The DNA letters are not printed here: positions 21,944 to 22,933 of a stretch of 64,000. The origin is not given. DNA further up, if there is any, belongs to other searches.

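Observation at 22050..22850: Low-GC single-gene island encoding a membrane-anchored Abi-like protein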

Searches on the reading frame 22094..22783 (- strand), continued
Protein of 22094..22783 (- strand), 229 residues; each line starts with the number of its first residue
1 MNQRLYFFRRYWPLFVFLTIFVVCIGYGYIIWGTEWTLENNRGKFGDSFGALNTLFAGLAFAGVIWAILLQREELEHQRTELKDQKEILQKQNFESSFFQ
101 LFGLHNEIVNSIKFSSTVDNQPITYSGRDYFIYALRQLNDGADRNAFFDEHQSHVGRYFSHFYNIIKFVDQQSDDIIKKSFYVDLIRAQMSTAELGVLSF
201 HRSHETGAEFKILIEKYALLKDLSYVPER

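Call 66: find_encoding_contigs(protein=P0050, flank=10000, max_places=1)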
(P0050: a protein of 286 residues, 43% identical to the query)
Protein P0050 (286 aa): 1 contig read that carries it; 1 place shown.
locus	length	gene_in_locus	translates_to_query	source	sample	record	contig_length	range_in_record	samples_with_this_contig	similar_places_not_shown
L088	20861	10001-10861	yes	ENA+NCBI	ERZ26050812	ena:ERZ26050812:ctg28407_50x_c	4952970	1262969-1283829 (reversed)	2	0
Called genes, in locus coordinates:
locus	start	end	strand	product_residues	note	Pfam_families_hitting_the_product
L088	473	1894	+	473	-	PF00749:tRNA-synt_1c, PF19269:Anticodon_2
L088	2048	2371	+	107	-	PF07978:NIPSNAP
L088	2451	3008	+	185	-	-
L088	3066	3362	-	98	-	PF03960:ArsC (weak)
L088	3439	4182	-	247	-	PF05721:PhyH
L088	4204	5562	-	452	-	PF00884:Sulfatase, PF16347:SGSH_C, PF14707:Sulfatase_C (weak)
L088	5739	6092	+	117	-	PF05973:Gp49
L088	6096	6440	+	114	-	PF13744:HTH_37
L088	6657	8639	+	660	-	PF12161:HsdM_N, PF02384:N6_Mtase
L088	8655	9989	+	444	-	PF01420:Methylase_S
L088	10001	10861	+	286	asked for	PF16872:putAbiC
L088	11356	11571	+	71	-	PF15970:HicB-like_2 (weak), PF15919:HicB_lk_antitox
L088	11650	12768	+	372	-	PF00145:DNA_methylase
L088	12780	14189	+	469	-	PF13589:HATPase_c_3 (weak)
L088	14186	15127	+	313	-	PF20553:Methyltransf_35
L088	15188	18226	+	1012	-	PF04313:HSDR_N, PF00270:DEAD, PF04851:ResIII, PF18766:SWI2_SNF2, PF22679:T1R_D3-like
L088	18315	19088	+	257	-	PF01261:AP_endonuc_2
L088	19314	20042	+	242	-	PF01182:Glucosamine_iso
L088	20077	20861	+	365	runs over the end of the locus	PF00180:Iso_dh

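Call 67: get_annotated_region(hit=H1, flank=6000)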
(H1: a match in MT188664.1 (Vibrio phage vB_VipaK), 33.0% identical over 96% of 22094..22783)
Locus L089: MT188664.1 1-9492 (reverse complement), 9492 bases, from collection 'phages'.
description: Vibrio phage vB_VipaK, complete genome.
organism: Vibrio phage vB_VipaK (NCBI taxid 2729570)
taxonomy: Viruses; Monodnaviria; Loebvirae; Hofneiviricota; Faserviricetes; Tubulavirales; Inoviridae
host: Vibrio parahaemolyticus strain MAVP-K; source: -; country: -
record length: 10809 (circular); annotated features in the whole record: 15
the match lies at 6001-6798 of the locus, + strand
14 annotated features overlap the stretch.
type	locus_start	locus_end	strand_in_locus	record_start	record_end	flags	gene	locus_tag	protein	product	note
CDS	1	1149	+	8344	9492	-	-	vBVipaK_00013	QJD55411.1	hypothetical protein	bacteriophage f237 ORF1; VP1551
CDS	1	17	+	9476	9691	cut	-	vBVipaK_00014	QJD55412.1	hypothetical protein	-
CDS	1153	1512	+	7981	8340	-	-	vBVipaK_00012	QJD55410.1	integrase-related protein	-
CDS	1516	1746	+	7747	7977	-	-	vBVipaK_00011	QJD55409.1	hypothetical protein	bacteriophage f237 ORF3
CDS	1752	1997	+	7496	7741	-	-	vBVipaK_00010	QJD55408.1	hypothetical protein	bacteriophage f237 ORF4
CDS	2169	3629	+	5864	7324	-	-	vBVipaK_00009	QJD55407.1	hypothetical protein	bacteriophage f237 ORF5; VP1556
CDS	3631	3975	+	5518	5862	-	-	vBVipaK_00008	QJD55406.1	accessory enterotoxin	accessory cholera enterotoxin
CDS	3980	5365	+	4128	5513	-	-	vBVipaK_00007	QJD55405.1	zona occludens toxin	-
CDS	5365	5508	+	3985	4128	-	-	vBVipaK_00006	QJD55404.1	hypothetical protein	-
CDS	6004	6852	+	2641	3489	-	-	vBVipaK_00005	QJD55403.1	hypothetical protein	-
CDS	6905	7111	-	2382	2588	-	-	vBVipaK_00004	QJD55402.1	hypothetical protein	-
CDS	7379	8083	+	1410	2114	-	-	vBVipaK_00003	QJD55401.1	DNA repair protein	-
CDS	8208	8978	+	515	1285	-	-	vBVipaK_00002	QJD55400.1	hypothetical protein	-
CDS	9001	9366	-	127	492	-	-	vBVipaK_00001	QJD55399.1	hypothetical protein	bacteriophage f237 ORF9; VP1562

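Call 74: get_annotated_region(hit=H7, flank=3000)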
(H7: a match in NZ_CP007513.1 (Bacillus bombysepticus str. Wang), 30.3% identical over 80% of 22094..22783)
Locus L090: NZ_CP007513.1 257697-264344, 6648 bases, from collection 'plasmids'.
description: Bacillus bombysepticus str. Wang plasmid pBb, complete sequence
organism: Bacillus bombysepticus str. Wang (NCBI taxid 1330043)
taxonomy: Bacteria; Bacillota; Bacilli; Bacillales; Bacillaceae; Bacillus; Bacillus bombysepticus; Bacillus bombysepticus str. Wang
host: -; source: separated from the corpses of silkworms that had died due to Bb natural infection in Daiyue district, Taian ...; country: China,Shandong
typing (MOB-suite, as given by PLSDB): non-mobilizable; replicon rep_cluster_125; mating-pair formation MPF_T
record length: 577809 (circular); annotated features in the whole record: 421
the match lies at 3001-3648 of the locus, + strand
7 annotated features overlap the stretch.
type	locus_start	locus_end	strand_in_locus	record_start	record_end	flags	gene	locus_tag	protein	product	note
CDS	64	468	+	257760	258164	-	-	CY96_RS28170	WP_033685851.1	DUF3221 domain-containing protein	-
CDS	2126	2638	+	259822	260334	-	-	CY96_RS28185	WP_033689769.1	DNA-binding protein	-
CDS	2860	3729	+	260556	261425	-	-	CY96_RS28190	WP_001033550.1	putative phage abortive infection protein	-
CDS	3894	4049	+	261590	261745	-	-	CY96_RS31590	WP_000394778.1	hypothetical protein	-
CDS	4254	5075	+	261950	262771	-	-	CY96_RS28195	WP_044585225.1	hypothetical protein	-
CDS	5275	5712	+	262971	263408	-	-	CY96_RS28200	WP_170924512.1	hypothetical protein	-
CDS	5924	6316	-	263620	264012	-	-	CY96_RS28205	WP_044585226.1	DUF4878 domain-containing protein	-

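Call 75: search_dna_similar(query=L090:2860-3729:+, collection=plasmids, mode=protein, max_evalue=0.01, max_rows=60, rows=spread)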
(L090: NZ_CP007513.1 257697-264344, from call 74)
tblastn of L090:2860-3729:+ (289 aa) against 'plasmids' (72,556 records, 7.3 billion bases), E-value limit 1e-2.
Records with a match: 26; places in all: 26; records where one place covers at least 80% of the query: 9.
Best place of each record, by identity: >=99% 2; <60% 24.
By first word of the organism name: Bacillus 11; Vibrio 3; Pseudomonas 1; Janthinobacterium 1; Falsirhodobacter 1; Shinella 1; Cupriavidus 1; Paenibacillus 1; Klebsiella 1; Exiguobacterium 1; and 4 more.
By predicted mobility (MOB-suite, as given by PLSDB): non-mobilizable 20; conjugative 4; mobilizable 2.
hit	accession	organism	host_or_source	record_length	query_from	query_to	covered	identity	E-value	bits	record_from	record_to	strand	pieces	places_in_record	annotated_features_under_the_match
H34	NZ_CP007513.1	Bacillus bombysepticus str. Wang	separated from the corpses of silkworms ...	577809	1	289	100%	100.0%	8e-177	548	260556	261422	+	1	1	putative phage abortive infection protein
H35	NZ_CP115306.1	Bacillus cereus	microbe,Penaeus vannamei pond water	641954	1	289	100%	100.0%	8e-177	548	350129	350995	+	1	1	putative phage abortive infection protein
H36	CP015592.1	Bacillus cereus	whole organism,garden soil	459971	2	262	85%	32.5%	1e-7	118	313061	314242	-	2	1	none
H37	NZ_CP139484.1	Bacillus sp. RA(2023)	mixed culture,soil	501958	17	273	89%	29.3%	8e-17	87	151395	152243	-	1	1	putative phage abortive infection protein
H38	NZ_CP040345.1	Bacillus albus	Apostichopus japonicus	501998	17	273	89%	29.3%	8e-17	87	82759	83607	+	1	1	putative phage abortive infection protein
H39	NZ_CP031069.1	Bacillus sp. JAS24-2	cell culture,soil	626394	17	267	87%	29.8%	2e-17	89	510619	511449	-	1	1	putative phage abortive infection protein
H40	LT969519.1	Pseudomonas aeruginosa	-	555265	22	263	84%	30.5%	7e-15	82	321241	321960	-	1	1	hypothetical protein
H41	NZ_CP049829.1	Janthinobacterium lividum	single organism,water pond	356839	50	289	83%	29.8%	3e-12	74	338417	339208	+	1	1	putative phage abortive infection protein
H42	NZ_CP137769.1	Bacillus cereus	Passiflora edulis Sims,Pure ...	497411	18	242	78%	30.9%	5e-19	94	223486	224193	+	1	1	putative phage abortive infection protein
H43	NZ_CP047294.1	Falsirhodobacter algicola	Grateloupia sp.,single cell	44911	42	246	71%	32.2%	4e-17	89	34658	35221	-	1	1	putative phage abortive infection protein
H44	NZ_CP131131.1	Shinella zoogloeoides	isolate,Activated charcoal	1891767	47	242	68%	33.5%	4e-20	97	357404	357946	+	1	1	none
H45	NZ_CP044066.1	Cupriavidus pauculus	Homo sapiens,clinical isolate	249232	19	271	88%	25.5%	9e-14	79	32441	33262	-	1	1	putative phage abortive infection protein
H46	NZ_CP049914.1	Vibrio sp. HDW18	Anodonta arcaeformis,single bacterial ...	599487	79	278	69%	32.2%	4e-19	95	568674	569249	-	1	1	putative phage abortive infection protein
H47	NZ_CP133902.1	Vibrio parahaemolyticus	Penaeus vannamei,Diseased shrimp,shrimp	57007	19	212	67%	28.4%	2e-5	53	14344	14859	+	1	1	putative phage abortive infection protein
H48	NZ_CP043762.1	Paenibacillus sp. 37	whole organism,rhizosphere of Abies ...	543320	107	248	49%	37.3%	1e-13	79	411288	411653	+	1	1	putative phage abortive infection protein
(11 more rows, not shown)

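Call 76: search_protein_families(library=padloc, alignment_id=A1, max_evalue=0.001)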
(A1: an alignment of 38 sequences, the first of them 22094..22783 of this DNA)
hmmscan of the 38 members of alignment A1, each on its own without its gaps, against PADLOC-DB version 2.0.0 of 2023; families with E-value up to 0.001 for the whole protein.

A. member 1, window:22094-22783:- (229 aa): 2 families
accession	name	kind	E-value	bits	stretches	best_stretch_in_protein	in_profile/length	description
PDLC02351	AbiP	-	8.9e-08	30.4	1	61-217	5-174/223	AbiP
PDLC02343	AbiC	-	3.6e-07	28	1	146-198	172-228/306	AbiC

B. families by the number of members that match (of 38 scanned): 2 families
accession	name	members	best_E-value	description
PDLC02351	AbiP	38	7.3e-18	AbiP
PDLC02343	AbiC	24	2.7e-10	AbiC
